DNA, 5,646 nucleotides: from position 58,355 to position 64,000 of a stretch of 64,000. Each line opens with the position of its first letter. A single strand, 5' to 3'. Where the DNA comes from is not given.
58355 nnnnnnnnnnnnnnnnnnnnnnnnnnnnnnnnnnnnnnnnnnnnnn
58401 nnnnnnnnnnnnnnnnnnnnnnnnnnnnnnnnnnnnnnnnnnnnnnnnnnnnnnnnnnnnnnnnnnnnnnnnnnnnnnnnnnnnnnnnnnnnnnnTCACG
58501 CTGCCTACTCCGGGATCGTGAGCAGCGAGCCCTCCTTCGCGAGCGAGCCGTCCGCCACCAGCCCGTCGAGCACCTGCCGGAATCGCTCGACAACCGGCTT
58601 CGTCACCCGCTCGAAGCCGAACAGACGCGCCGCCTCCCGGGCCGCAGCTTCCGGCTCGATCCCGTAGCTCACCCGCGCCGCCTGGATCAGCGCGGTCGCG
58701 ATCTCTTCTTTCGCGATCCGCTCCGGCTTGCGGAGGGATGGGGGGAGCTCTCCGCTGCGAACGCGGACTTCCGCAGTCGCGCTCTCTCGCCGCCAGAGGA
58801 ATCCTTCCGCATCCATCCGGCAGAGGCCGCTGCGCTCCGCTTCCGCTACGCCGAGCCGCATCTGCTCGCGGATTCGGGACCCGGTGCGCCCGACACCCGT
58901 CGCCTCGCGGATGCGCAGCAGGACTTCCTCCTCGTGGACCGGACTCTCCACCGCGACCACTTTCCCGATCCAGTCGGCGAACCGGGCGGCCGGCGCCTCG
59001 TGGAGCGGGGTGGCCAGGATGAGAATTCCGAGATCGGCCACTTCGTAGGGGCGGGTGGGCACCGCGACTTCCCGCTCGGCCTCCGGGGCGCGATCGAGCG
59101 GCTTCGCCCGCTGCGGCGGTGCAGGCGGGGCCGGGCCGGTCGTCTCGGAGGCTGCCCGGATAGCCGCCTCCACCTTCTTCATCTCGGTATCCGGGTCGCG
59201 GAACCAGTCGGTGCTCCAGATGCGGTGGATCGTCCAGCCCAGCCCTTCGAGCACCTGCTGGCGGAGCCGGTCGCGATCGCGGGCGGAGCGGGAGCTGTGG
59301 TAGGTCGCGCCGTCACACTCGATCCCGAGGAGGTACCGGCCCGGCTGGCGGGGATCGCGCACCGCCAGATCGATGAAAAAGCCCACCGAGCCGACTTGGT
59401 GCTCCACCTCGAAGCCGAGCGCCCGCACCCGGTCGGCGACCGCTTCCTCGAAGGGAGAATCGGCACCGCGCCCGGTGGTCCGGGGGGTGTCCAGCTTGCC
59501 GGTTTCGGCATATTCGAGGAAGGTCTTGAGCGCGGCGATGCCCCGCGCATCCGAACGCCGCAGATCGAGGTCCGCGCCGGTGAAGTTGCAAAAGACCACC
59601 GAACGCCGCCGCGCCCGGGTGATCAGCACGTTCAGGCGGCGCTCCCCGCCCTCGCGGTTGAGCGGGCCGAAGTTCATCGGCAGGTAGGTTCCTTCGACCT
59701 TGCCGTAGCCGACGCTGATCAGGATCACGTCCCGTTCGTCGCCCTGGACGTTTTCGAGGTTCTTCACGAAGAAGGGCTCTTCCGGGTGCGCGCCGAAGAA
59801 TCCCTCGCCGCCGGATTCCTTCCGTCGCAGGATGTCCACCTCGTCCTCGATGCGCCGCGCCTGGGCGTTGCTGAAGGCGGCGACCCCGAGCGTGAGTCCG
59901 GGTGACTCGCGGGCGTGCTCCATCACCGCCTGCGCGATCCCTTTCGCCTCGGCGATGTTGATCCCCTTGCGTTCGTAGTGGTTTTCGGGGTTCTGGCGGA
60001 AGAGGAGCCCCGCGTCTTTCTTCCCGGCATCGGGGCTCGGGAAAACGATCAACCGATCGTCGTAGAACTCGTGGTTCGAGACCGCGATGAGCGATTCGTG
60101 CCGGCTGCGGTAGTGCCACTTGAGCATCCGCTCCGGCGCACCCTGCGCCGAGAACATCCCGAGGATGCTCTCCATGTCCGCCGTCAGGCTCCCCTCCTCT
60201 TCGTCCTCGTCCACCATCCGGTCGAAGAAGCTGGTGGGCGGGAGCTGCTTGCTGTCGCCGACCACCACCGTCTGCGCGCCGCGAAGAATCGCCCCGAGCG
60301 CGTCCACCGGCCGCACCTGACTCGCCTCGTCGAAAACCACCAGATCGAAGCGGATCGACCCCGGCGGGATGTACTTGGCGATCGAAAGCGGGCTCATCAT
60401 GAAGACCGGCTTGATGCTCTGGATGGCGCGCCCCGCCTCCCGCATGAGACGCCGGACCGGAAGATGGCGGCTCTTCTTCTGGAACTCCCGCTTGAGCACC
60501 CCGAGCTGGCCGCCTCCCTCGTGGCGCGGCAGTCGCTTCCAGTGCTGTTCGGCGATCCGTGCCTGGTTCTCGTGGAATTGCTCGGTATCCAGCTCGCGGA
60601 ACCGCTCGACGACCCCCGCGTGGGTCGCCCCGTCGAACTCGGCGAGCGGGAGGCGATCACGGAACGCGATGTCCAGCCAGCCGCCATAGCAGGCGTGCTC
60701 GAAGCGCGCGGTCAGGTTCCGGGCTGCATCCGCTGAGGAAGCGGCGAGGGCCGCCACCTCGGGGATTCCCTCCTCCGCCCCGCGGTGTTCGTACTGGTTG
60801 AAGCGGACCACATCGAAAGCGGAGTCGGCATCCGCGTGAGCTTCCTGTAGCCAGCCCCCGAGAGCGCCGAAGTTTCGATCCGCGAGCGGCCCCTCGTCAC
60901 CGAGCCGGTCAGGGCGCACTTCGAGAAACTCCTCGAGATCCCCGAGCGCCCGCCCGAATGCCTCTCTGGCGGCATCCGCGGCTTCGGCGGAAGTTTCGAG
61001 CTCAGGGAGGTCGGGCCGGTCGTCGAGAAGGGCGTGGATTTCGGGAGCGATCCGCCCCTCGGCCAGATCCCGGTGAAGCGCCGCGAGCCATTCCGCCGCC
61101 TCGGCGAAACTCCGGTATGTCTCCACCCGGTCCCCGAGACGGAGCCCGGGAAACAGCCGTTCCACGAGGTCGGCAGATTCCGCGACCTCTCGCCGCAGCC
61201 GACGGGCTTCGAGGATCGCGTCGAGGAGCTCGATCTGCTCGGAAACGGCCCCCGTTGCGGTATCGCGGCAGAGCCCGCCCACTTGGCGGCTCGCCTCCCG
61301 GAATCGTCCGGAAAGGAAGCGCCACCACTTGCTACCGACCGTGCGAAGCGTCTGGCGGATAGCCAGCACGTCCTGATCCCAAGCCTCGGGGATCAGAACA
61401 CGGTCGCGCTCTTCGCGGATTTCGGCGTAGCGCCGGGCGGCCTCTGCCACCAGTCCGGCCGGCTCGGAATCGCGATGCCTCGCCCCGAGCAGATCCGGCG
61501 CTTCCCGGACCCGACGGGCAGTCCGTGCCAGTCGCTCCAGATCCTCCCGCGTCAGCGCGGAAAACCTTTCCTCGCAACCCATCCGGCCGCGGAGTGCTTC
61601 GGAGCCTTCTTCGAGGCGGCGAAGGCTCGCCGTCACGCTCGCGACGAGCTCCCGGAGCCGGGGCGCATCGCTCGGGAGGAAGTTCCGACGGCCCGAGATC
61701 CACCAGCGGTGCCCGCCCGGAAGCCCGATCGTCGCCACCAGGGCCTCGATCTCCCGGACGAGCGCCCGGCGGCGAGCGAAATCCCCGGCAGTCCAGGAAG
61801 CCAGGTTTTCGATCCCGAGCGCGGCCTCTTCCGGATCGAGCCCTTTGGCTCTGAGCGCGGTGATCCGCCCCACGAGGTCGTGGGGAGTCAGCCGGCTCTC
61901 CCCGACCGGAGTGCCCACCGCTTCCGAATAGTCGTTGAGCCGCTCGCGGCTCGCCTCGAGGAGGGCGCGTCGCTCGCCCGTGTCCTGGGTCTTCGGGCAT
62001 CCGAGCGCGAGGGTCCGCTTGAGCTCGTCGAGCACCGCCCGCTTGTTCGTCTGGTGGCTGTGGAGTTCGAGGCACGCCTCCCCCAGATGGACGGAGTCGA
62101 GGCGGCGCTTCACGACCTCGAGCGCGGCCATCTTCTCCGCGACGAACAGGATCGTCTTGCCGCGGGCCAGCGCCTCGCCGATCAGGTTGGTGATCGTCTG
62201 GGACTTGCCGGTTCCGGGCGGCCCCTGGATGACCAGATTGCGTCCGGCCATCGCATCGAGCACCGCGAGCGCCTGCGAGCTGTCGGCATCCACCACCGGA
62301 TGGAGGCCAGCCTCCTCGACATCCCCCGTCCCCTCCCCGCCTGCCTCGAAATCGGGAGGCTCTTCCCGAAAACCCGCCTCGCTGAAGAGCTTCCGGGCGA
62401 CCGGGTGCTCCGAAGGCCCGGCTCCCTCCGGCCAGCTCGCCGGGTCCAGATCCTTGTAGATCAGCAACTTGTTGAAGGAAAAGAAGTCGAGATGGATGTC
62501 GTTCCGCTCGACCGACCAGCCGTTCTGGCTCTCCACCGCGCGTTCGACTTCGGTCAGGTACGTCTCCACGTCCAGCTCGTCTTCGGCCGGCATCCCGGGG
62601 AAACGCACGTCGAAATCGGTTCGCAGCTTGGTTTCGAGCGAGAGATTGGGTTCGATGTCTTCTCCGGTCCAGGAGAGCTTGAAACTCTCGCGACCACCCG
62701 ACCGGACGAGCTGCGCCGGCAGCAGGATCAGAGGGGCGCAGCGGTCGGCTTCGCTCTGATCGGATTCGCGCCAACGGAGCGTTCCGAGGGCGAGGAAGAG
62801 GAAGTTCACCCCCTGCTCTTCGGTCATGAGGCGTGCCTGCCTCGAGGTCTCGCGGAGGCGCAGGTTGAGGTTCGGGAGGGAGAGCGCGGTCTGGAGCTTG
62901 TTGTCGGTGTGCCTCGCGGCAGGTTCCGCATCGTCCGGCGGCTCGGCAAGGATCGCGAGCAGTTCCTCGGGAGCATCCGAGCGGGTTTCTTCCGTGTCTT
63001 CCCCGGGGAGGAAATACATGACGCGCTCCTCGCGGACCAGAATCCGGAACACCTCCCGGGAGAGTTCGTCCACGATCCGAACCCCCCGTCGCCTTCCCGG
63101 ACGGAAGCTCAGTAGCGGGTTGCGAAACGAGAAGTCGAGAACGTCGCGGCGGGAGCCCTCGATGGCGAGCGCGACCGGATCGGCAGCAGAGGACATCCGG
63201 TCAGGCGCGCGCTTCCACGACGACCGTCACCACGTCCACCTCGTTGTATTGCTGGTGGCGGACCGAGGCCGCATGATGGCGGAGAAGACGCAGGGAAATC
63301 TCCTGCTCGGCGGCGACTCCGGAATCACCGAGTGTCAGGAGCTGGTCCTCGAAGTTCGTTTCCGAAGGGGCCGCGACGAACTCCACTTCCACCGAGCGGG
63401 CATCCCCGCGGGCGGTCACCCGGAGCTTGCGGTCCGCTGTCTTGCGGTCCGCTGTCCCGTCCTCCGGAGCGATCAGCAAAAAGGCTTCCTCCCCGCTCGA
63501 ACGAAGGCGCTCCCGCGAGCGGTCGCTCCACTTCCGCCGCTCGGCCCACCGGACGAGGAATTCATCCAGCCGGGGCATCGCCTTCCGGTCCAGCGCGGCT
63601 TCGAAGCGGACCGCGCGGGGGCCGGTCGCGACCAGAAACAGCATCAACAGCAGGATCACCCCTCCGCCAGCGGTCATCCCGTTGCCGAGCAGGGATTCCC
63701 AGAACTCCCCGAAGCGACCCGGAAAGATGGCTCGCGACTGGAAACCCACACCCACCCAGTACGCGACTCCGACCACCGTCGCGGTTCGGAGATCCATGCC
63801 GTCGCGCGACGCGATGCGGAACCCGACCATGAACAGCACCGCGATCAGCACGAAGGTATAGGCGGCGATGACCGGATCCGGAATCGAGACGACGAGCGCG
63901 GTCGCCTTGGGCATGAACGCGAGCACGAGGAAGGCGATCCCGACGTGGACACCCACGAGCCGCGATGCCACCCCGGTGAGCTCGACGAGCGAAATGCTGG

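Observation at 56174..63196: Co-directional cluster: DUF4011 helicase-nuclease, VapB, VapC, HEPN/coiled-coil protein. Candidate composite defence system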

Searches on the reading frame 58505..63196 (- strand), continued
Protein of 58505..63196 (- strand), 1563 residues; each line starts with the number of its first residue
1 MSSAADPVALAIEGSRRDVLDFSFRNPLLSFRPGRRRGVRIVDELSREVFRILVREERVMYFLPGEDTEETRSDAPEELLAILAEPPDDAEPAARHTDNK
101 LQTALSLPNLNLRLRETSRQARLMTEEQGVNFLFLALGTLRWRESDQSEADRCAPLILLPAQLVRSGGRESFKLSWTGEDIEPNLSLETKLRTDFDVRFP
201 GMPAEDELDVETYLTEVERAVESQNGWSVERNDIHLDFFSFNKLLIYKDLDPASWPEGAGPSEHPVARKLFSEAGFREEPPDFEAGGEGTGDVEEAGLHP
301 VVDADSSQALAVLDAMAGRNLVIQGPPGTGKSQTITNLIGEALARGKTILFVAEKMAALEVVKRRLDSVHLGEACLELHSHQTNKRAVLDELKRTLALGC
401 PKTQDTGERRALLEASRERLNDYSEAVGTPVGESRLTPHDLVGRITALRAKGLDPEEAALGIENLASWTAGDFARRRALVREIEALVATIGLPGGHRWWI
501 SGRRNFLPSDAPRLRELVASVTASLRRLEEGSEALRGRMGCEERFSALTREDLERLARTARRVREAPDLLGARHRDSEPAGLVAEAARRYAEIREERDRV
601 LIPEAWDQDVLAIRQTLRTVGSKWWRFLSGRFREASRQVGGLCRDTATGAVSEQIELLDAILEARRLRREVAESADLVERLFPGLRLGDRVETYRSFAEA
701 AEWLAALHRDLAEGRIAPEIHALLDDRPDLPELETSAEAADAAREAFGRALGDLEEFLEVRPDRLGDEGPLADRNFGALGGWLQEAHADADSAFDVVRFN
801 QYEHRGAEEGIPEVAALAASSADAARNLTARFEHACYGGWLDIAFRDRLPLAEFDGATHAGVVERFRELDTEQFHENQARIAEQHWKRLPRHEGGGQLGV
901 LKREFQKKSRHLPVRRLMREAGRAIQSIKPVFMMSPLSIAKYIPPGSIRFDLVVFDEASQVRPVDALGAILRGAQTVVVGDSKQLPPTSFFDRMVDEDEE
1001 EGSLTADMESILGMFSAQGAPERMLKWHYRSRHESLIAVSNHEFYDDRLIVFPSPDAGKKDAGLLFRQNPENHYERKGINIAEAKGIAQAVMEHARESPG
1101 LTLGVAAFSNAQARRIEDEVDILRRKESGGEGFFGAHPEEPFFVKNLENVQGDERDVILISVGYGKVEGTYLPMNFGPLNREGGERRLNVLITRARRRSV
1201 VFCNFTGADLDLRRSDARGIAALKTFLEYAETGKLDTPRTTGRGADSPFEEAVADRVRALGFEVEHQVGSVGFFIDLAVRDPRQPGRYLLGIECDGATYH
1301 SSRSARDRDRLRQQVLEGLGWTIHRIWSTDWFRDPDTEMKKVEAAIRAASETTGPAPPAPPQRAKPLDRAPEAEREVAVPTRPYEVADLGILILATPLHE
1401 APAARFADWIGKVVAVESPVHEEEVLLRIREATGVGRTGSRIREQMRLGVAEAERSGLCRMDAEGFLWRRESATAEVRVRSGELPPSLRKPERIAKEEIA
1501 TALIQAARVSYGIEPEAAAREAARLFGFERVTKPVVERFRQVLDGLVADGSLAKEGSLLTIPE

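Call 66: search_protein_families(library=pfam, proteins=[L006:12721-13371:+, L012:8743-9078:+, L033:12155-12925:+, L025:12656-13294:+, L021:12646-13269:+, L066:7530-9278:+, L076:15117-16874:+, L061:14189-16036:+, L051:12707-13177:+, L074:13398-13871:+], max_evalue=0.01)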
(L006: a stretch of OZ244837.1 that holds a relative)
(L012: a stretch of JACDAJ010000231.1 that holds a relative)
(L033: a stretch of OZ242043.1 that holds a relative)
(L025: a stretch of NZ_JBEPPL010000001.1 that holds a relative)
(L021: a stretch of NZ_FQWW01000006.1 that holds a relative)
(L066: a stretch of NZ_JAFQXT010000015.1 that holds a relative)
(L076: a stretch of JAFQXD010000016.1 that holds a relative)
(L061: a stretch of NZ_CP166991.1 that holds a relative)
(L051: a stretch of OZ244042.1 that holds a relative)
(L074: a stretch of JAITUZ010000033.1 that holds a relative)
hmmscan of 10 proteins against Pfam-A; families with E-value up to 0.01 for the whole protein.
L006:12721-13371:+ (217 aa): 0 families

L012:8743-9078:+ (112 aa): 0 families

L033:12155-12925:+ (257 aa): 1 family
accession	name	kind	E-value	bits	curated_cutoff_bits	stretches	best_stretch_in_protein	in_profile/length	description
PF01555.25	N6_N4_Mtase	-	4.6e-07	30.4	26.7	1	97-231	1-110/221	DNA methylase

L025:12656-13294:+ (213 aa): 1 family
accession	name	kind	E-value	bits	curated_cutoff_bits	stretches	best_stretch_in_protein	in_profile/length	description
PF01810.24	LysE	-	3.9e-37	128.1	25.6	1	17-208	2-191/193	LysE type translocator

L021:12646-13269:+ (208 aa): 0 families

L066:7530-9278:+ (583 aa): 6 families
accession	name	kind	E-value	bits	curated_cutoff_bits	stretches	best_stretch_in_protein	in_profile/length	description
PF08459.17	UvrC_RNaseH_dom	-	9.9e-52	175.4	22.3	1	369-516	1-159/159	UvrC RNAse H endonuclease domain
PF22920.2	UvrC_RNaseH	-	4.1e-35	120.6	24.3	1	243-354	1-112/116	UvrC Ribonuclease H-like domain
PF01541.30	GIY-YIG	-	8.4e-11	42.5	22.6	1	15-90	2-78/78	GIY-YIG catalytic domain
PF02151.25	UVR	-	6.9e-10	38.8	21.5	1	197-228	4-35/36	UvrB/uvrC motif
PF14520.12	HHH_5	-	8e-10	39.5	27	1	531-579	3-52/57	Helix-hairpin-helix domain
PF12826.13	HHH_2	-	3e-07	30.9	27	1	537-583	10-56/64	Helix-hairpin-helix motif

L076:15117-16874:+ (586 aa): 8 families
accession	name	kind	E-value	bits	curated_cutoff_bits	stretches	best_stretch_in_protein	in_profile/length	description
PF08459.17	UvrC_RNaseH_dom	-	4.2e-52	176.6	22.3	1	372-519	1-159/159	UvrC RNAse H endonuclease domain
PF22920.2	UvrC_RNaseH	-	1.9e-34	118.5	24.3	1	246-357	1-112/116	UvrC Ribonuclease H-like domain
PF01541.30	GIY-YIG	-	2.8e-12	47.2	22.6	1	18-93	2-78/78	GIY-YIG catalytic domain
PF14520.12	HHH_5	-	3.9e-12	46.9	27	1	534-582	3-52/57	Helix-hairpin-helix domain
PF02151.25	UVR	-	2.2e-09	37.2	21.5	1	200-231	4-35/36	UvrB/uvrC motif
PF12826.13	HHH_2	-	7.8e-09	36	27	1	539-586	9-56/64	Helix-hairpin-helix motif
PF00633.29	HHH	-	4.9e-06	26.6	24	1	556-584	2-30/30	Helix-hairpin-helix motif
PF12836.13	HHH_3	-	0.0028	18.2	27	0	558-584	7-33/65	Helix-hairpin-helix motif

L061:14189-16036:+ (616 aa): 6 families
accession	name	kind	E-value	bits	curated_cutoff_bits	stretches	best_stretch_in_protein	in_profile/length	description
PF07568.18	HisKA_2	-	3.5e-23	81.9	22.3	1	424-498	1-76/76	Histidine kinase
PF02518.31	HATPase_c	-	1.1e-08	36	26.4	1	522-613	4-107/111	Histidine kinase-, DNA gyrase B-, and HSP90-like ATPase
PF08447.18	PAS_3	-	5.6e-06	27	25.6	0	180-263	2-81/89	PAS fold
PF07536.20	HWE_HK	-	1.2e-05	26.3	22.8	1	424-476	1-52/83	HWE histidine kinase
PF13188.13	PAS_8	-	0.00014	22.1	21.8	1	162-195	5-38/65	PAS domain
PF13426.13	PAS_9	-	0.0015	19.3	27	1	171-270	4-99/103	PAS domain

L051:12707-13177:+ (157 aa): 0 families

L074:13398-13871:+ (158 aa): 1 family
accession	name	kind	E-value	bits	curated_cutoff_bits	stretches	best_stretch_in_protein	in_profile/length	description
PF05656.20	DUF805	-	2.2e-15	57.5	25.7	1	14-153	2-111/111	Protein of unknown function (DUF805)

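Call 72: search_protein_families(library=ncbifam, proteins=[window:58505-63196:-], max_evalue=0.001)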
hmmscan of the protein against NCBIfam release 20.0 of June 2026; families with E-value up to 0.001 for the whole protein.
window:58505-63196:- (1563 aa): 6 families
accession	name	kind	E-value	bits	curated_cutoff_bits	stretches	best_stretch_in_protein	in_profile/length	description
NF058533.1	antiphage_ProA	equivalog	0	1424.9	1500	1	13-1530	361-1903/1903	anti-phage protein ProA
NF042953.1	Hhe_antiphage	equivalog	0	1038.4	2000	3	772-1342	1097-1676/1797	DUF4011 domain-containing anti-phage protein Hhe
TIGR00376.1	TIGR00376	hypoth_equivalog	8.5e-26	90.6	348.9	3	944-1050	362-454/639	IGHMBP2 family helicase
NF040671.1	PLuB_AAA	exception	3.6e-19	67.7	999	3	946-1052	959-1076/1256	PLuB system helicase-like protein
TIGR01448.2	helicase_RecD2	equivalog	6.1e-06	24.6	500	0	302-353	315-366/713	SF1B family DNA helicase RecD2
TIGR01447.1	recD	equivalog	0.00095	17.8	310.15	0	304-340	149-185/597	exodeoxyribonuclease V subunit alpha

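Call 78: search_dna_similar(query=window:58505-63196:-, collection=plasmids, mode=protein, max_rows=15, max_evalue=1e-20)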
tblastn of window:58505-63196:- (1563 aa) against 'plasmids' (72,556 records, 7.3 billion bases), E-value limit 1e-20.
Records with a match: 489; places in all: 538; records where one place covers at least 80% of the query: 30.
Best place of each record, by identity: <60% 489.
By first word of the organism name: Klebsiella 244; Ralstonia 105; Acinetobacter 36; Rhizobium 19; Raoultella 11; Paracoccus 6; Mesorhizobium 6; Vibrio 5; Thioclava 4; Paraburkholderia 3; and 39 more.
By predicted mobility (MOB-suite, as given by PLSDB): conjugative 212; mobilizable 139; non-mobilizable 138.
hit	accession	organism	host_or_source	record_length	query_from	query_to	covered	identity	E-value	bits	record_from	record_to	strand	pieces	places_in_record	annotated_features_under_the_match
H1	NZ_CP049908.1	Hymenobacter sp. HDW8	single bacterial strain,Siniperca ...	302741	4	1559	100%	43.3%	0e+0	1026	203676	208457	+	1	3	DUF3320 domain-containing protein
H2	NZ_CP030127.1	Indioceanicola profundi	sediment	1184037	12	1562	87%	43.9%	0e+0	965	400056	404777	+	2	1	none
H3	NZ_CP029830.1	Azospirillum ramasamyi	single cell,Cow dung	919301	16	1560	88%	43.4%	2e-179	967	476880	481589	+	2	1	DUF3320 domain-containing protein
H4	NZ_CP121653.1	Rhizobium sp. CB3171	Calliandra calothyrsus,cell culture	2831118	16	1560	91%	41.0%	0e+0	962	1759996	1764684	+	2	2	record has no annotation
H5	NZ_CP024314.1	Rhizobium sp. NXC24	Phaseolus vulgaris,cell culture,plant ...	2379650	16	1512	88%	41.7%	0e+0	932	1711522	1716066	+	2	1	record has no annotation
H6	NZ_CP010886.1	Vibrio parahaemolyticus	Shrimps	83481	12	1556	88%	41.5%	0e+0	977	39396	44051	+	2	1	DUF3320 domain-containing protein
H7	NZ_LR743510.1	Methylobacterium bullatum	-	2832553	7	1560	82%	44.3%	2e-174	943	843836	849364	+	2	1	none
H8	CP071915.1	Ralstonia solanacearum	Pogostemon cablin,Single strain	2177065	7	1563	83%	42.8%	1e-163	905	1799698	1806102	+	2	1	IS5-like element IS1421 family transposase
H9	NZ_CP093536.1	Ralstonia pseudosolanacearum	cell culture,pepper stem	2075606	7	1563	83%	42.8%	9e-164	906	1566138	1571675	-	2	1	none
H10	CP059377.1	Ralstonia solanacearum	cell clture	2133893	7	1563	83%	42.8%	9e-164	906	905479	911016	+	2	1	DUF3320 domain-containing protein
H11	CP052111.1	Ralstonia solanacearum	tomato,cell culture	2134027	7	1563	83%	42.8%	9e-164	906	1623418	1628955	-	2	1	DUF3320 domain-containing protein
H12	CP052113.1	Ralstonia solanacearum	tomato,cell culture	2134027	7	1563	83%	42.8%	9e-164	906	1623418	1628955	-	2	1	DUF3320 domain-containing protein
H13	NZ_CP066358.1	Sinorhizobium meliloti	Medicago lupulina L.,nodules of ...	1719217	12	1560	82%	42.9%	5e-176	916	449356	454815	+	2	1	none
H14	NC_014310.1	Ralstonia solanacearum PSI07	-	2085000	7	1560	80%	43.9%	2e-167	909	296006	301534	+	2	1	none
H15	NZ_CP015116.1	Ralstonia pseudosolanacearum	eggplant,true culture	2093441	7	1563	83%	42.7%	1e-163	905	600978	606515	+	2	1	none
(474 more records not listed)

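Call 90: search_protein_families(library=pfam, proteins=[L002:8755-9651:-, L002:9609-9872:-, L006:13500-14231:+, L013:12817-13458:-, L013:13451-15907:-, L041:13088-13366:+, L041:13371-14678:-, L042:13235-13582:+, L042:13543-14712:+, L002:3651-3956:+], max_evalue=0.01)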
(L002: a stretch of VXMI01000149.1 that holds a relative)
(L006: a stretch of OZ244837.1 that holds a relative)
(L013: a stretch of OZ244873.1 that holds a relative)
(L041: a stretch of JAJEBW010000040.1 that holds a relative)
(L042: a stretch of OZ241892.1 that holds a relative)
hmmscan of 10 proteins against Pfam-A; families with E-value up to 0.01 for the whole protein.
L002:8755-9651:- (298 aa): 1 family
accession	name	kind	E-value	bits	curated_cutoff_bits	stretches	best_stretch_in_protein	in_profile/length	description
PF04754.18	Transposase_31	-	6.2e-18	65.6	21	1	2-138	4-137/203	Putative transposase, YhgA-like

L002:9609-9872:- (87 aa): 0 families

L006:13500-14231:+ (244 aa): 1 family
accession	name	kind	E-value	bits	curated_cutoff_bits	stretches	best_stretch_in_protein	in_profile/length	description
PF01936.24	NYN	-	8.9e-10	39.7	24.2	1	45-187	4-114/145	NYN domain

L013:12817-13458:- (213 aa): 1 family
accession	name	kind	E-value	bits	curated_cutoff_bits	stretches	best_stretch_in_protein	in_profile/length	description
PF13376.11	OmdA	-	5.1e-15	55.6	25.6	1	145-202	3-60/60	Bacteriocin-protection, YdeI or OmpD-Associated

L013:13451-15907:- (818 aa): 5 families
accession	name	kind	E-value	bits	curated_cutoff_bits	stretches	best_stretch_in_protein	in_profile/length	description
PF05199.19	GMC_oxred_C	-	1.1e-25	91.2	24.6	1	682-802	1-139/139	GMC oxidoreductase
PF00732.25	GMC_oxred_N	-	2e-13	51.1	23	1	356-592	15-217/218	GMC oxidoreductase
PF00890.30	FAD_binding_2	-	5.5e-05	23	20.4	1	264-296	1-33/414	FAD binding domain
PF13450.12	NAD_binding_8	-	0.0021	18.8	21.9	1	267-295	1-29/68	NAD(P)-binding Rossmann-like domain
PF07992.20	Pyr_redox_2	-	0.0066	16.3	26.1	0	263-294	1-32/291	Pyridine nucleotide-disulphide oxidoreductase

L041:13088-13366:+ (93 aa): 2 families
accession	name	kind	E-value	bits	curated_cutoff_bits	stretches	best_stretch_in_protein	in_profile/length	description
PF13191.12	AAA_16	-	1.1e-06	29.7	32.6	1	18-60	1-42/167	AAA ATPase domain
PF12775.13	AAA_7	-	0.0051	16.8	25.8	1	30-61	21-52/181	P-loop containing dynein motor region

L041:13371-14678:- (435 aa): 1 family
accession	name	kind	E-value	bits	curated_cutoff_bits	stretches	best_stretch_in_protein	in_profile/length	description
PF04313.20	HSDR_N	-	3.7e-05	24.1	25.1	1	116-172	125-190/198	Type I restriction enzyme R protein N terminus (HSDR_N)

L042:13235-13582:+ (116 aa): 0 families

L042:13543-14712:+ (390 aa): 0 families

L002:3651-3956:+ (102 aa): 0 families

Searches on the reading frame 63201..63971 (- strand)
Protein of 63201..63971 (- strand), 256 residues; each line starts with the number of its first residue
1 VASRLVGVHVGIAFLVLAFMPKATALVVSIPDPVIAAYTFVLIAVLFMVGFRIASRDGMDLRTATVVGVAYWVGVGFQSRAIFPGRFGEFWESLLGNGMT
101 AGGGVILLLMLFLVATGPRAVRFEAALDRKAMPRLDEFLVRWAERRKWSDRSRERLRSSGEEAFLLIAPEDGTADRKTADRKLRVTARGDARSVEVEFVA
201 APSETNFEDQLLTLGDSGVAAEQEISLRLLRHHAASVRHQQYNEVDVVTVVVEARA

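Call 7: search_protein_families(library=pfam, proteins=[window:63201-63971:-], max_evalue=0.01)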
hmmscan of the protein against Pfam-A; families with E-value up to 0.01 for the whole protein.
window:63201-63971:- (256 aa): 1 family
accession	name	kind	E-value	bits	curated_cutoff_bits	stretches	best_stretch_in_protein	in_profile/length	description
PF00860.26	Xan_ur_permease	-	9.9e-11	41.4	27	1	1-76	306-382/389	Permease family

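Call 8: search_protein_families(library=padloc, proteins=[window:63201-63971:-], max_evalue=0.01)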
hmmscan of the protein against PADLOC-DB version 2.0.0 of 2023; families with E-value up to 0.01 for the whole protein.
window:63201-63971:- (256 aa): 0 families
